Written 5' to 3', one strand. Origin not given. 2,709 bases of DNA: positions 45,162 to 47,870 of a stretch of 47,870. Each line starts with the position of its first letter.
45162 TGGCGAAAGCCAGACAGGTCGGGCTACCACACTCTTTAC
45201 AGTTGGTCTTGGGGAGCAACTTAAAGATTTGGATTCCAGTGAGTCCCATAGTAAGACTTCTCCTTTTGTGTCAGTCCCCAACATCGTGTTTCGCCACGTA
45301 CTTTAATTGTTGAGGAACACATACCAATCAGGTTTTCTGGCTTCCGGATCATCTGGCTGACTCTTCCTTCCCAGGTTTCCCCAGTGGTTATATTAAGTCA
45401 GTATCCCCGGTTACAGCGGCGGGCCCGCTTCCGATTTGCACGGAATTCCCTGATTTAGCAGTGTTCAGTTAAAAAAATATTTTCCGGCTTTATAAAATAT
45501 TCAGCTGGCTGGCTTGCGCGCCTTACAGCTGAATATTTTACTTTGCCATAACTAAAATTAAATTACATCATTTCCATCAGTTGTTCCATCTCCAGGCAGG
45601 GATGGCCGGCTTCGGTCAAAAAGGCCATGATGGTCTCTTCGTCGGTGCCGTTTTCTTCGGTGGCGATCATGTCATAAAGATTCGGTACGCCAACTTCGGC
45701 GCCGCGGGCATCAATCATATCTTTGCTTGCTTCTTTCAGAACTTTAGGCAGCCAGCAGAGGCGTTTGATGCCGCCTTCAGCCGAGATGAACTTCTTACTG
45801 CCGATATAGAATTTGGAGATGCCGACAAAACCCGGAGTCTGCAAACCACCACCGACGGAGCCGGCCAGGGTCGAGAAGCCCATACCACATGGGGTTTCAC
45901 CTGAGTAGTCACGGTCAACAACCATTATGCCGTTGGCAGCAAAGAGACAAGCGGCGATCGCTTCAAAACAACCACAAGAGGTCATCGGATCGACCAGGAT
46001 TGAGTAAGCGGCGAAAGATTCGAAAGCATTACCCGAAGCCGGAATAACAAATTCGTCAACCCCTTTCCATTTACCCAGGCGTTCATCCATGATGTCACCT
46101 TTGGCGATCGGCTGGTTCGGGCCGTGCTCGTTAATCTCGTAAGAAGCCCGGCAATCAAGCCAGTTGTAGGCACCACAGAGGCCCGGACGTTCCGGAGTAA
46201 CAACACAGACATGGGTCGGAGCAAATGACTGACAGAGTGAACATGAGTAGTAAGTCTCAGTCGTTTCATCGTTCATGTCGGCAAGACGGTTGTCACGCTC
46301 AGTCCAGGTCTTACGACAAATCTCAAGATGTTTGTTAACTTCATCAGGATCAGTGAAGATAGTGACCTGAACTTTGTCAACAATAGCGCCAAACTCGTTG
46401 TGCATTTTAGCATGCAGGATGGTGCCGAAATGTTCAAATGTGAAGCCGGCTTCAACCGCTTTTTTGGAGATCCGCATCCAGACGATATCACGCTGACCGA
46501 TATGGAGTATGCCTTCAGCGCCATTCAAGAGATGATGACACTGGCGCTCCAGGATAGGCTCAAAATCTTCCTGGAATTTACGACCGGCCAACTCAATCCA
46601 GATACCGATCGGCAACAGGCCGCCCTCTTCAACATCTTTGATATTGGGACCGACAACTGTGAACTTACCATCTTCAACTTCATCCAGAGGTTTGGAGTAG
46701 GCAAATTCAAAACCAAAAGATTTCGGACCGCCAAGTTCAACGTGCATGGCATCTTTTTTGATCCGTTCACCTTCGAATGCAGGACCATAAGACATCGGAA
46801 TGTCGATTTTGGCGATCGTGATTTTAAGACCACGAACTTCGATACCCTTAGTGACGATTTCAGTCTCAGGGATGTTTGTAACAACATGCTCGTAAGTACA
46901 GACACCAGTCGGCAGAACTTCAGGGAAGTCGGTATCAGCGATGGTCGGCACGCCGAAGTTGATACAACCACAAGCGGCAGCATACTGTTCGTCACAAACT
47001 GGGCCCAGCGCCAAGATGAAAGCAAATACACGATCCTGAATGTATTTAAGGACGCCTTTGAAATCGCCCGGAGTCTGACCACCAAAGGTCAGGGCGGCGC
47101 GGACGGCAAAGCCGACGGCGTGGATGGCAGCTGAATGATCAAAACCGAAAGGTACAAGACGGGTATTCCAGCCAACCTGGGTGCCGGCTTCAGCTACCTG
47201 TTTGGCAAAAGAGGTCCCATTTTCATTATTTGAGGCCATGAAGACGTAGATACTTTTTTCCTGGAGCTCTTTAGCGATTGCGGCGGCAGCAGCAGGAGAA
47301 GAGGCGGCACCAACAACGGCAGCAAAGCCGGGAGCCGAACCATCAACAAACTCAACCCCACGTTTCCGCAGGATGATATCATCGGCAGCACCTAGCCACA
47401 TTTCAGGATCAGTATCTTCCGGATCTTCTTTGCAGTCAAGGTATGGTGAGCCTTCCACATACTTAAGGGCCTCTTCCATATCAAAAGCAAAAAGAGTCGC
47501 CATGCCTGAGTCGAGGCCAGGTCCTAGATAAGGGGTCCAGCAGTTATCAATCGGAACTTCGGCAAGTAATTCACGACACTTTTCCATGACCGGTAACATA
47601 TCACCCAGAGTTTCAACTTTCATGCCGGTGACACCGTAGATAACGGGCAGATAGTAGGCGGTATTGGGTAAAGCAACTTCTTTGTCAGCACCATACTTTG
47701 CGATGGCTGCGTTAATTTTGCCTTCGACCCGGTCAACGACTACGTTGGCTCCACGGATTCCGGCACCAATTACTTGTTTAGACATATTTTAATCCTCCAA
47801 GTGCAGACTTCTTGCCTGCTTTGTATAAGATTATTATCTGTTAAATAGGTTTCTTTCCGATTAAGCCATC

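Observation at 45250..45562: Cobalamin riboswitch embedded between acsB and acsC, apparently gating the corrinoid Fe-S protein and its methyltransferase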

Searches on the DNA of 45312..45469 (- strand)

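Call 57: build_rna_model(alignment_id=A5)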
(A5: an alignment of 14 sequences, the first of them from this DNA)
Model R1 built from alignment A5 (14 sequences, 171 columns); structure: RNAalifold consensus.
model positions 158; base pairs 39; branch points 2; effective number of sequences 1.38; information 0.59 bits per position. Calibrated on 0.2 Mb of random sequence (short: E-values are rough).
structure used (alignment columns):
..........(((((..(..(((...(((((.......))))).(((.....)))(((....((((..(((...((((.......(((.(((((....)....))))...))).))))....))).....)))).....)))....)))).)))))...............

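Call 58: search_with_rna_model(model_id=R1, sources=[L001, L002, L003, L004, L005, L006, L007, L008, L009, L010, L011, L012, L013, L014, L015, L016, L017, L018, L019, L020, L021, L022, L023, L024, L025, L026, L027, L028, L029, L030, L031, L032, L033, L034, L035, L036, L037, L038, L039, L040, L041, L042, L043, L044, L045, L046, L047, L048, L049, L050, L051, L052, L053, L054, L055, L056, L057, L058, L059, L060, L061, L062, L063, L064, L065, L066, L067, L068, L069, L070, L071, L072, L073, L074, L075, L076, L077, L078, L079, L080, L081, L082, L083, L084, L085, L086, L087, L088, L089, L090], max_evalue=1)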
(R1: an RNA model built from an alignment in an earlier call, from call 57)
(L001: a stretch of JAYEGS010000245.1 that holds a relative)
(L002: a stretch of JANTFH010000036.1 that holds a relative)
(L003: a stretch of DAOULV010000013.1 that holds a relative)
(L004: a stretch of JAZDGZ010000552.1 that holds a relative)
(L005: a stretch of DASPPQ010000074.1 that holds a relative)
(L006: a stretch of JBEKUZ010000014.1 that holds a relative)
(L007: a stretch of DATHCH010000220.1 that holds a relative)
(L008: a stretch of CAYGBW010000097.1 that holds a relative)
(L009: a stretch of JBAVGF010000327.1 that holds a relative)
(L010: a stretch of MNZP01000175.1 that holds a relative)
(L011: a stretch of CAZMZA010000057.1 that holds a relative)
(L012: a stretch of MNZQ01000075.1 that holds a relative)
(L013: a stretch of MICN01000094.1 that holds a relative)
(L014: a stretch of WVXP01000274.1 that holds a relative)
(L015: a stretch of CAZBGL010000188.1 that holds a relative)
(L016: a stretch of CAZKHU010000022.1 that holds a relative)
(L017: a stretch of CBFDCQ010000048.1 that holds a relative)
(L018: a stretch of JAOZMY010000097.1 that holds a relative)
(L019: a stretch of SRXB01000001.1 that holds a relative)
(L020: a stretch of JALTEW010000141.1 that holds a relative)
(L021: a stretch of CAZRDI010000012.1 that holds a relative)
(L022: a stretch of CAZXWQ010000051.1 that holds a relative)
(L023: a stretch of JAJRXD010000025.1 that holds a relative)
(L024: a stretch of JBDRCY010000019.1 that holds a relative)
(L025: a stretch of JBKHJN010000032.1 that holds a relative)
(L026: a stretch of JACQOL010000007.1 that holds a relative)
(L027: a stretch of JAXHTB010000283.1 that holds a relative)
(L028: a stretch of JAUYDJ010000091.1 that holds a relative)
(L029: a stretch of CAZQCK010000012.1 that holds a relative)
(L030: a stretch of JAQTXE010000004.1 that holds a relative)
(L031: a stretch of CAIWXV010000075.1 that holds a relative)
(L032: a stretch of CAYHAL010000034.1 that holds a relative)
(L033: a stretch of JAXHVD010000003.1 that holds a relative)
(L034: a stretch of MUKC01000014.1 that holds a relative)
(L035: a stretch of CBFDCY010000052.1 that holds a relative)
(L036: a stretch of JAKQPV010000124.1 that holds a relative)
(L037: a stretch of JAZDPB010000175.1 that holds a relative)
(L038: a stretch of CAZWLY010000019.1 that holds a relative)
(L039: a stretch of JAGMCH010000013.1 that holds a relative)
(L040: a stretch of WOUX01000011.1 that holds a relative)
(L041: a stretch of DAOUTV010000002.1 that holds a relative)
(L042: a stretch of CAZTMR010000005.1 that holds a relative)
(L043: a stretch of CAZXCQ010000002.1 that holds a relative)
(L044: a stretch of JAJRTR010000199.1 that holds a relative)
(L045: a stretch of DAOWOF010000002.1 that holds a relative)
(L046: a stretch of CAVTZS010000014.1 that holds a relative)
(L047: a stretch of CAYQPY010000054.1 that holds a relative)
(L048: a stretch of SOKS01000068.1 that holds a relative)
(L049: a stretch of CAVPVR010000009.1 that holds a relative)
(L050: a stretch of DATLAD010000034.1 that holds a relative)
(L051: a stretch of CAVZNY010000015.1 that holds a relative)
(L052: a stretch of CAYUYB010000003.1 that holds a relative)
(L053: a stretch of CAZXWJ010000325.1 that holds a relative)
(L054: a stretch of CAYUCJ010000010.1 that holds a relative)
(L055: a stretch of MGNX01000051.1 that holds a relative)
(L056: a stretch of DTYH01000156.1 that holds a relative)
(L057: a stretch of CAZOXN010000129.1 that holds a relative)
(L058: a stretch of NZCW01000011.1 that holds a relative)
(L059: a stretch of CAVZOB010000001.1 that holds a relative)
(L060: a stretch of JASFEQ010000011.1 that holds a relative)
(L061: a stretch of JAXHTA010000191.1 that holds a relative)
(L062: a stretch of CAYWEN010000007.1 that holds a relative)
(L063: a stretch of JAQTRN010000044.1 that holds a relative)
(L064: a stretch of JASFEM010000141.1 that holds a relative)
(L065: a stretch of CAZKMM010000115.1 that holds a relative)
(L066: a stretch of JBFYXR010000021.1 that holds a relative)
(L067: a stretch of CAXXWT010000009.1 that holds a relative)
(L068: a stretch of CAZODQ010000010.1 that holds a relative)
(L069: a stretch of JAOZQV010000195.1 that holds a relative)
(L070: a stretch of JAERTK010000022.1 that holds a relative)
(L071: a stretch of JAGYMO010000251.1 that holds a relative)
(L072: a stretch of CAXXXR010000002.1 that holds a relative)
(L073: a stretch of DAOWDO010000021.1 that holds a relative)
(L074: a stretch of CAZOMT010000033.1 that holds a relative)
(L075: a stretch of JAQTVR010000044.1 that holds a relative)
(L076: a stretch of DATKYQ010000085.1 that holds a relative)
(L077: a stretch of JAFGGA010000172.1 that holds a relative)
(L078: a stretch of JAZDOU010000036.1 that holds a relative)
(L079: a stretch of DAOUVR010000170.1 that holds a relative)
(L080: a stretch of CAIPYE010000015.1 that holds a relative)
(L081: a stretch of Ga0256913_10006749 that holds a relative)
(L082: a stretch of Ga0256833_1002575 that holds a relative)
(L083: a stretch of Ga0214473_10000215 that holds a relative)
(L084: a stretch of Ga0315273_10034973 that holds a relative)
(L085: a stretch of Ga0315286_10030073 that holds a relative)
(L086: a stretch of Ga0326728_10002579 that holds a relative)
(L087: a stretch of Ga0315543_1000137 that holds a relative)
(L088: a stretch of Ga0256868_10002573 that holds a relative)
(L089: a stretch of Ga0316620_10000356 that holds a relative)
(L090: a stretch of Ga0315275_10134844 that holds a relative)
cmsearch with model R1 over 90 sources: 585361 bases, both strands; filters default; matches with E-value up to 1: 4.
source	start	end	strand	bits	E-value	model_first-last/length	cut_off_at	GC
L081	2783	2940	+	173.8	1.8e-47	1-158/158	no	0.52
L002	2781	2939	+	171.2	1e-46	1-158/158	no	0.53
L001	2778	2938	+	166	3.3e-45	1-158/158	no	0.53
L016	5572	5652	-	11.8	0.88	1-158/158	no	0.54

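Call 59: search_with_rna_model(model_id=R1, sources=[window, L091, L092, L093, L094, L095, L096, L097, L098, L099, L100, L101, L102, L103, L104, L105, L106, L107, L108, L109, L110, L111, L112, L113, L114, L115, L116, L117, L118, L119, L120, L121, L122, L123, L124, L125, L126, L127, L128, L129, L130, L131, L132, L133, L134, L135, L136, L137, L138, L139, L140, L141, L142, L143, L144, L145, L146, L147, L148, L149, L150, L151, L152, L153, L154, L155, L156, L157, L158, L159, L160, L161, L162, L163, L164, L165, L166, L167, L168, L169, L170, L171, L172, L173, L174, L175, L176], max_evalue=1)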
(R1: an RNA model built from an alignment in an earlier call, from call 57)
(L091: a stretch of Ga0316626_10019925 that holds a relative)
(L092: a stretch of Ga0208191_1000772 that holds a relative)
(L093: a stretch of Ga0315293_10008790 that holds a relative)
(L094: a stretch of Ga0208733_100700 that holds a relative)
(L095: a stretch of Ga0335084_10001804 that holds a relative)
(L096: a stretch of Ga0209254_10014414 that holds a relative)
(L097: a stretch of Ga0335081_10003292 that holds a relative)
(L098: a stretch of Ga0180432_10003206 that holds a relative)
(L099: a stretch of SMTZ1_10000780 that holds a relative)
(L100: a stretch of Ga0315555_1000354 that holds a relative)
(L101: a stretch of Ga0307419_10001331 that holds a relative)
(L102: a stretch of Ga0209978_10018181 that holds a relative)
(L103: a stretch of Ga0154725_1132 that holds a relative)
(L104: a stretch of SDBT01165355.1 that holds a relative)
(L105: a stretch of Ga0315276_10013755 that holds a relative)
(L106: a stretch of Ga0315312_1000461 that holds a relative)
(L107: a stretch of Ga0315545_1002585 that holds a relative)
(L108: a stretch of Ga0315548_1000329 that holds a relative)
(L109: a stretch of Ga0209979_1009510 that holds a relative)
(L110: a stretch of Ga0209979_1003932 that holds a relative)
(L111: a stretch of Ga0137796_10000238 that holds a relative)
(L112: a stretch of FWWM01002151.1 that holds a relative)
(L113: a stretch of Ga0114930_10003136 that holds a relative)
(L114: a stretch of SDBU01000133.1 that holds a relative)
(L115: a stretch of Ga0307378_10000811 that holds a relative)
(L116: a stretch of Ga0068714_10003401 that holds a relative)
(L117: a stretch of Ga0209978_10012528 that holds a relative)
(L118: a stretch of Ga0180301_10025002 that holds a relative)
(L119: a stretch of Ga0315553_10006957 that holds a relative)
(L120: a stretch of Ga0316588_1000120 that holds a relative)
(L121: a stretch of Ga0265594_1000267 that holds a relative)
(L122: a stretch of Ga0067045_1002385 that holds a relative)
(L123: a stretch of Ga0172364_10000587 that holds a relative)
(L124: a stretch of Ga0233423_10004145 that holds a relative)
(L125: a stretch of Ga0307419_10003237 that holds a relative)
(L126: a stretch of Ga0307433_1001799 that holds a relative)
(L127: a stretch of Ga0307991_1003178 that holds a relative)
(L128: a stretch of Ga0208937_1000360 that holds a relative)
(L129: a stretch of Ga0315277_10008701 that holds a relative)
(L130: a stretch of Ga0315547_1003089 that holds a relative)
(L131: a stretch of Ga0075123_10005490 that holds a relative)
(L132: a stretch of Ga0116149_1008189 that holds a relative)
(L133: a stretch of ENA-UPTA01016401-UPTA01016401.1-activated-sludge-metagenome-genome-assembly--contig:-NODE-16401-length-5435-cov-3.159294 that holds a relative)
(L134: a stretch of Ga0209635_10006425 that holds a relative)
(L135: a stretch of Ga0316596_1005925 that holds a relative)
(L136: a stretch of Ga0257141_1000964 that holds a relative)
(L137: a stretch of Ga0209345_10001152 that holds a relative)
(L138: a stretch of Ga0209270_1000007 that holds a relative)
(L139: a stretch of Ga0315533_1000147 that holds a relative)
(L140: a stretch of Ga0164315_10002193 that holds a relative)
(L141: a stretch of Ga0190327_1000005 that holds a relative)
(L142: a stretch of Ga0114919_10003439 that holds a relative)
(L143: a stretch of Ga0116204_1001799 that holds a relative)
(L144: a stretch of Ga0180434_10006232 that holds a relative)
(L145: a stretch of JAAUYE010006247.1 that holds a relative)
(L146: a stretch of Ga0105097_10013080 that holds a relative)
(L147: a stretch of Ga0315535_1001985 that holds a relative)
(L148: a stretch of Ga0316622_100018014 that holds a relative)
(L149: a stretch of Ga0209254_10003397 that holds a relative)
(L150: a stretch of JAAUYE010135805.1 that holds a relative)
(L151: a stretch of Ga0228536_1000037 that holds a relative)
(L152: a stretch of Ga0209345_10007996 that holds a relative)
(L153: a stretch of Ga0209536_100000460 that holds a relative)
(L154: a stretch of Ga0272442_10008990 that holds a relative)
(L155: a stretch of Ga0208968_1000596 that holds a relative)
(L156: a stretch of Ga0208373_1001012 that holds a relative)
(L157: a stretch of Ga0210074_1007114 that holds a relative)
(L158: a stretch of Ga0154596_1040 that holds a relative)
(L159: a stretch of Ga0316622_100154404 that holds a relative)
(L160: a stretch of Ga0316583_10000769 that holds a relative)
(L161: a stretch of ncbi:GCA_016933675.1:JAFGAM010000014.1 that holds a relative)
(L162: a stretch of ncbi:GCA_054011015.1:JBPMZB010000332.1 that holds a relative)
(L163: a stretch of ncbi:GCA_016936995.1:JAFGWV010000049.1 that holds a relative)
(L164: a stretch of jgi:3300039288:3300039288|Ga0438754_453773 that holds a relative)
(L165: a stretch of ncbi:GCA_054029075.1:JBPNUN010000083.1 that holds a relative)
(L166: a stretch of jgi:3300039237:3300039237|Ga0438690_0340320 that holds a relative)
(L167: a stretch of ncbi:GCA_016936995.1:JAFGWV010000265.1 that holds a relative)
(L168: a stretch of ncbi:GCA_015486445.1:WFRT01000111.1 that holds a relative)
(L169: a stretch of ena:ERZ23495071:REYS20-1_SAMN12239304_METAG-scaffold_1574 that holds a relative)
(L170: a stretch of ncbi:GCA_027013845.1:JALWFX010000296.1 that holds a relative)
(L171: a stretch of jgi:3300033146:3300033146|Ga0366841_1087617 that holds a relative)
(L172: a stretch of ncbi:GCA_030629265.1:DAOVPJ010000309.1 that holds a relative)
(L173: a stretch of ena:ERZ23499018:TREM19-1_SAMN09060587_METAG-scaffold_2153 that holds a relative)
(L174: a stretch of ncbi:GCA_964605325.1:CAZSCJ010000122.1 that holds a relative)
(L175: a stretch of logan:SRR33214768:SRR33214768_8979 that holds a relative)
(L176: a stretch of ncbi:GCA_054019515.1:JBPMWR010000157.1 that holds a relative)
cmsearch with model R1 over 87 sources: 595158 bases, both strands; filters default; matches with E-value up to 1: 24.
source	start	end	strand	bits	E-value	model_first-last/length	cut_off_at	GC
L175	2783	2940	+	177.2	1.9e-48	1-158/158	no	0.56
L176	2783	2940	+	177.2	1.9e-48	1-158/158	no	0.56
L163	3784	3941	+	171.6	7.9e-47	1-158/158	no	0.59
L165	2784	2941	+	166.1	2.9e-45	1-158/158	no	0.63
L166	2784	2941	+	166.1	2.9e-45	1-158/158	no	0.63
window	45312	45469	-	166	3.2e-45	1-158/158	no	0.51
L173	2779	2937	+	165.9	3.4e-45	1-158/158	no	0.6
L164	2784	2941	+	164.6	8e-45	1-158/158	no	0.62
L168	2779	2937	+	164.6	8.3e-45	1-158/158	no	0.62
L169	2779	2937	+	164.6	8.3e-45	1-158/158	no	0.62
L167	2785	2940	+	159.3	2.8e-43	1-158/158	no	0.6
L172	50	213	+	142.5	1.8e-38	1-158/158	no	0.53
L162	3768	3930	+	140.7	6.3e-38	1-158/158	no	0.6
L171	1203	1367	+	133.9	5.7e-36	1-158/158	no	0.52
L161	5771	5935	+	131.6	2.6e-35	1-158/158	no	0.61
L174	1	122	+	113.7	3.8e-30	38-158/158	5'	0.63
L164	5491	5652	+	110.3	3.7e-29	1-158/158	no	0.6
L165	5491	5652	+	110.3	3.7e-29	1-158/158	no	0.6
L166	5490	5651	+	110.3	3.7e-29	1-158/158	no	0.6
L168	5520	5670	+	107.3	2.6e-28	1-158/158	no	0.6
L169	5520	5670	+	107.3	2.6e-28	1-158/158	no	0.6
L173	5518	5651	+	105.4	9.4e-28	15-143/158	no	0.64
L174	2703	2836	+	103.6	3e-27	15-143/158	no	0.63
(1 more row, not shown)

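Call 66: search_with_rna_model(model_id=R1, source=L177, max_evalue=10, filters=off)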
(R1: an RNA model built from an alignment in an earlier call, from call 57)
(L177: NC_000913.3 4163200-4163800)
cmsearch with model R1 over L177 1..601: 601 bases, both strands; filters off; matches with E-value up to 10: 13.
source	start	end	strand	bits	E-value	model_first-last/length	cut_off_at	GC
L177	219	354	+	37.3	4.1e-11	19-140/158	no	0.53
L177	446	493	-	4.2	0.14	1-158/158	no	0.54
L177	446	495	+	2.7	0.37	1-158/158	no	0.54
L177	108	151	+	1.7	0.71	1-158/158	no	0.39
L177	108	143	-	0.9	1.2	1-158/158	no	0.42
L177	34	94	-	-0.4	3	1-158/158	no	0.41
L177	172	215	-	-0.7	3.5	1-158/158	no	0.48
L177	538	550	-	-0.8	3.8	27-39/158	no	0.46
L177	394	421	+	-1.5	6.1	1-158/158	no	0.46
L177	305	332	-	-1.7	6.9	1-158/158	no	0.32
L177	499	521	+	-1.7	7.1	1-158/158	no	0.57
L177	9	38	+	-1.7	7.1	1-158/158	no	0.5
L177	167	202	+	-1.9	7.9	1-158/158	no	0.44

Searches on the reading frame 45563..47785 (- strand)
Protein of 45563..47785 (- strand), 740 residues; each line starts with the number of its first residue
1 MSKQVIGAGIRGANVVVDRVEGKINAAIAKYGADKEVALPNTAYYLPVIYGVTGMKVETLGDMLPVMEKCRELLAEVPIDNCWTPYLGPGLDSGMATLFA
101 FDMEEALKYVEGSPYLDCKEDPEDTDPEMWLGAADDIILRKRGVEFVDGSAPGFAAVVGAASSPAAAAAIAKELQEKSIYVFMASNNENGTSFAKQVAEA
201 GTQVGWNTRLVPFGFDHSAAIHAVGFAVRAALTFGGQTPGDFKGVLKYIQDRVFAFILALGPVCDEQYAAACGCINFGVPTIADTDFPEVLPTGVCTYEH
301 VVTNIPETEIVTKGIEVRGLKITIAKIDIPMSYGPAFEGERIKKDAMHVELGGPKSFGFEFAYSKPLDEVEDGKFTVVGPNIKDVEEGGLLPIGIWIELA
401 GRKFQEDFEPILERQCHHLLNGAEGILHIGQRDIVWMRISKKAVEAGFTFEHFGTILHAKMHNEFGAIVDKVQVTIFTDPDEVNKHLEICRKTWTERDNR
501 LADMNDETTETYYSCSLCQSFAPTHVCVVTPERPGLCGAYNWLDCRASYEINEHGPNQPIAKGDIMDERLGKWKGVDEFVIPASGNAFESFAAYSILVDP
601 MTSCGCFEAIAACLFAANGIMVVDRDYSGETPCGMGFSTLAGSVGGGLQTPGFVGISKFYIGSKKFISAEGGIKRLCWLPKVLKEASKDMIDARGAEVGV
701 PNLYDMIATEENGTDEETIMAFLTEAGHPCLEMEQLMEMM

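Call 4: search_protein_families(library=ncbifam, proteins=[window:45563-47785:-])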
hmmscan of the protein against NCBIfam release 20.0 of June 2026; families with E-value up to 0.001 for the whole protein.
window:45563-47785:- (740 aa): 5 families
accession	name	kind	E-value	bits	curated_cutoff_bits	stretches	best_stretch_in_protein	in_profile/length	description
NF040764.1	CODH_ACS_al_bet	equivalog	1.3e-301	1002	800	1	10-737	1-705/705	acetyl-CoA decarbonylase/synthase complex subunit alpha/beta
NF007078.0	PRK09529.1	subfamily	3.5e-297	987.3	809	1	1-737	1-710/710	bifunctional acetyl-CoA decarbonylase/synthase complex subunit alpha/beta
NF003379.0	PRK04456.1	domain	3.5e-139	464.4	372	1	328-733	4-401/464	acetyl-CoA decarbonylase/synthase complex subunit beta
TIGR00316.1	cdhC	equivalog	3.3e-134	448.2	355.95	1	327-733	3-398/460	CO dehydrogenase/CO-methylating acetyl-CoA synthase complex subunit beta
TIGR00314.1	cdhA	equivalog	1.9e-05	22.7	781.3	0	132-282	479-637/784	CO dehydrogenase/acetyl-CoA synthase complex subunit alpha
